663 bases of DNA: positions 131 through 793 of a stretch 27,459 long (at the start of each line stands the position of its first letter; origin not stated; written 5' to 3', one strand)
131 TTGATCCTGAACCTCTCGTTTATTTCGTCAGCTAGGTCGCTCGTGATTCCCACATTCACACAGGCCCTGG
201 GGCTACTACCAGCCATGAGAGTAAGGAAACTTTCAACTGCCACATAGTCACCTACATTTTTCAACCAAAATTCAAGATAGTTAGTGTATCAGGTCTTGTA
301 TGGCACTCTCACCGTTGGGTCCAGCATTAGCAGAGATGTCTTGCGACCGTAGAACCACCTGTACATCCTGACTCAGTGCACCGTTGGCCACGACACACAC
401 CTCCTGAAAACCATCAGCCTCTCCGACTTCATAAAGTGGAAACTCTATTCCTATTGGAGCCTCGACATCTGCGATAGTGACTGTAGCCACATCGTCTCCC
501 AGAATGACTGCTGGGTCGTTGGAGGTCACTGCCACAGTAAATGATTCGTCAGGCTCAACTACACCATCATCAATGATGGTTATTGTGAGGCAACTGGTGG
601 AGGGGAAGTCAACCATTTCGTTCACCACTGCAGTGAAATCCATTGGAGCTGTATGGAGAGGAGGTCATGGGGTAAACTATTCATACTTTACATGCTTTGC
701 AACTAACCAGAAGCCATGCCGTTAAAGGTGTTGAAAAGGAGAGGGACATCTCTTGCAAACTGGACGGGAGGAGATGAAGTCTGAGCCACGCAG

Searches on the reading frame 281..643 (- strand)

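Call 81: search_protein_families(library=pfam, proteins=[window:281-643:-], max_evalue=0.01)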
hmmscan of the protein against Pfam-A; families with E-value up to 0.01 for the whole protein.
window:281-643:- (120 aa): 1 family
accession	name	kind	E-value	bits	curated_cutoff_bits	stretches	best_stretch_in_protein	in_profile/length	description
PF03160.20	Calx-beta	-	1.4e-14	54.5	27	2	63-109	7-54/119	Calx-beta domain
